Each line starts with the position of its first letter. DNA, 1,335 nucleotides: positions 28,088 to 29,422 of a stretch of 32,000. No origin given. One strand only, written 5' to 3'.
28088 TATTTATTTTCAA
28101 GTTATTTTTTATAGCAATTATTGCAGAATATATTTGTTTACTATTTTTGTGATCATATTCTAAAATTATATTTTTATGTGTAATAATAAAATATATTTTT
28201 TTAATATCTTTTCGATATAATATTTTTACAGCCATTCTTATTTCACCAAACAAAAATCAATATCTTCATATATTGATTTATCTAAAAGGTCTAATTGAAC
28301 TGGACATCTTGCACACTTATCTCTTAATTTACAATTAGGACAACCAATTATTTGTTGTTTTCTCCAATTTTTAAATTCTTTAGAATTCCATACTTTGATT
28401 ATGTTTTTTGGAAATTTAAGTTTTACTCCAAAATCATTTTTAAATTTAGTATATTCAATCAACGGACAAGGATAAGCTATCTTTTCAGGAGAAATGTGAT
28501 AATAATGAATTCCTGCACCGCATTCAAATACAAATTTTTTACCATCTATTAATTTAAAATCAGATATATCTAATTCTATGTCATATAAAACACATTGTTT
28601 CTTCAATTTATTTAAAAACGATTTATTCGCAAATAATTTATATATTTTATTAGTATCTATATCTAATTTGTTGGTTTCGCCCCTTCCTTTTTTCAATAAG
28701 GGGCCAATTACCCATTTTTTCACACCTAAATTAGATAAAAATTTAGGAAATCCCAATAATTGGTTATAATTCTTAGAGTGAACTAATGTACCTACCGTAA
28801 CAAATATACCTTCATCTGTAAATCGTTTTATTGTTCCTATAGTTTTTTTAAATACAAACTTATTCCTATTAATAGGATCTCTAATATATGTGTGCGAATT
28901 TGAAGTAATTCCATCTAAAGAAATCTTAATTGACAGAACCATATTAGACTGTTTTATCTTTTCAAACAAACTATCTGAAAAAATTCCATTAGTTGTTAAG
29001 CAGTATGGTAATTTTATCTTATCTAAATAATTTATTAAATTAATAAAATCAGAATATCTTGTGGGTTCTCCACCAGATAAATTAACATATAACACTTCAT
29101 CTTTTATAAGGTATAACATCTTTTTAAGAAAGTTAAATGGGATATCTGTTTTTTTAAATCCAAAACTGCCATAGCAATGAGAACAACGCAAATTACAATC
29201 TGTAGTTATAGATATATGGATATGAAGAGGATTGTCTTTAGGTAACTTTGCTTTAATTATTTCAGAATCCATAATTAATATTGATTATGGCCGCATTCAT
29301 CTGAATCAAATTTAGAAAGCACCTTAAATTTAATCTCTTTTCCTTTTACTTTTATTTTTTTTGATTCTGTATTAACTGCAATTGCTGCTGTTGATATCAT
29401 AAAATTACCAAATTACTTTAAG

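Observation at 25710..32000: Three integrase-less cassettes stacked at the 3' end of tRNA-Thr, separated by attP-like junction repeats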

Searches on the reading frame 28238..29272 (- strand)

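Call 10: search_protein_families(library=pfam, proteins=[window:28238-29272:-], max_evalue=0.01)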
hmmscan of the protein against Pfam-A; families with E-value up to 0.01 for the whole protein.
window:28238-29272:- (344 aa): 2 families
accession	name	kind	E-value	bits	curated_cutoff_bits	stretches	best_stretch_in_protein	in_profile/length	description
PF04055.27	Radical_SAM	-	3.4e-18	66.8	29.5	1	20-165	1-151/166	Radical SAM superfamily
PF13353.11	Fer4_12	-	5.2e-05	24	22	1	24-127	13-121/137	4Fe-4S single cluster domain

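Call 42: search_protein_families(library=ncbifam, proteins=[window:28238-29272:-], max_evalue=0.01)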
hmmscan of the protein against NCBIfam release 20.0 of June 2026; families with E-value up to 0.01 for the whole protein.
window:28238-29272:- (344 aa): 64 families (the best 25 are shown)
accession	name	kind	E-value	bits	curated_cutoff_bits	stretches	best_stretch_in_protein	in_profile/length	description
TIGR03962.1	mycofact_rSAM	equivalog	2.4e-22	79.6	265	1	13-321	9-310/339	mycofactocin radical SAM maturase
TIGR04133.1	rSAM_w_lipo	hypoth_equivalog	9.3e-22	77.4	425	1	18-321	26-328/350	TIGR04133 family radical SAM/SPASM protein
TIGR04055.1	rSAM_NirJ2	equivalog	1.3e-21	77.5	500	1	22-327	6-307/326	putative heme d1 biosynthesis radical SAM protein NirJ2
TIGR04317.1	W_rSAM_matur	equivalog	2e-19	69.9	380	1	17-321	5-320/349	tungsten cofactor oxidoreductase radical SAM maturase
NF050035.1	rSAM_WgK_link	exception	6.2e-19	68.2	650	1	13-222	6-214/367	radical SAM/SPASM peptide maturase WgkB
TIGR04053.2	TIGR04053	equivalog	1.6e-18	67.1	395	1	13-209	5-202/366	TIGR04053 family radical SAM/SPASM domain-containing protein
NF012164.0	AlbA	equivalog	1.1e-17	63.7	850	1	14-321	111-403/442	subtilosin maturase AlbA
TIGR04545.1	rSAM_ahbD_hemeb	equivalog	1.3e-17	64.3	500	1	21-228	5-217/339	heme b synthase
TIGR04250.1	SCM_rSAM_ScmE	equivalog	1.6e-16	60.2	400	1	15-187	2-174/358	SynChlorMet cassette radical SAM/SPASM protein ScmE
NF047865.1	rSAM_PapB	equivalog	1.8e-16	60.3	340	1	19-321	6-313/330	PapB family radical SAM/SPASM ranthipeptide maturase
NF038283.1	viperin_w_prok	equivalog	2.7e-15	56.3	180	1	18-215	4-210/281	viperin family antiviral radical SAM protein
NF045574.1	sacti_mat_StsB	exception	1.1e-14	54.2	625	1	17-213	97-293/466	StsB family radical SAM/SPASM domain sactipeptide maturase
TIGR04054.1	rSAM_NirJ1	equivalog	1.1e-14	53.9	650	1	20-200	40-218/387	putative heme d1 biosynthesis radical SAM protein NirJ1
TIGR04051.1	rSAM_NirJ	equivalog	4.4e-14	52.2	515.45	1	22-203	8-187/354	heme d1 biosynthesis radical SAM protein NirJ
TIGR02666.1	moaA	equivalog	1.1e-13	50.9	284.05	1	18-172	12-173/336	GTP 3',8-cyclase MoaA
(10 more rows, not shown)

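Call 43: search_protein_families(library=phrogs, proteins=[window:28238-29272:-], max_evalue=0.01)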
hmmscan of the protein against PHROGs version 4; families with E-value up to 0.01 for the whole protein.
window:28238-29272:- (344 aa): 10 families
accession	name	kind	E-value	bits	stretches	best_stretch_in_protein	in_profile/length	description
phrog_1802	-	other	5.8e-19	69.3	1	11-325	39-374/556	radical SAM domain-containing protein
phrog_14086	-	other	1.4e-10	42.1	1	8-161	79-242/353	radical SAM domain-containing protein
phrog_21308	-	other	5.9e-09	35.6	1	18-131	415-537/735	radical SAM domain-containing protein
phrog_15140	-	other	2.2e-07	31.1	1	12-180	83-253/366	radical SAM domain-containing protein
phrog_27668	-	unknown function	5.2e-07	30.2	1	18-188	8-170/335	-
phrog_16999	-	other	8.9e-07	29.8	1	12-120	7-124/288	Fe-S oxidoreductase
phrog_13987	-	other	1.3e-06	29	1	16-115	15-119/274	radical SAM domain-containing protein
phrog_27238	-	other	2.8e-05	24.4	1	18-170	25-175/338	radical SAM domain-containing protein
phrog_2076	-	moron, auxiliary metabolic gene and host takeover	3.8e-05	24.3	1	24-142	39-172/247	QueE-like radical SAM domain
phrog_626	-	DNA, RNA and nucleotide metabolism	0.0022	18.6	1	24-121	24-129/164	anaerobic ribonucleotide reductase small subunit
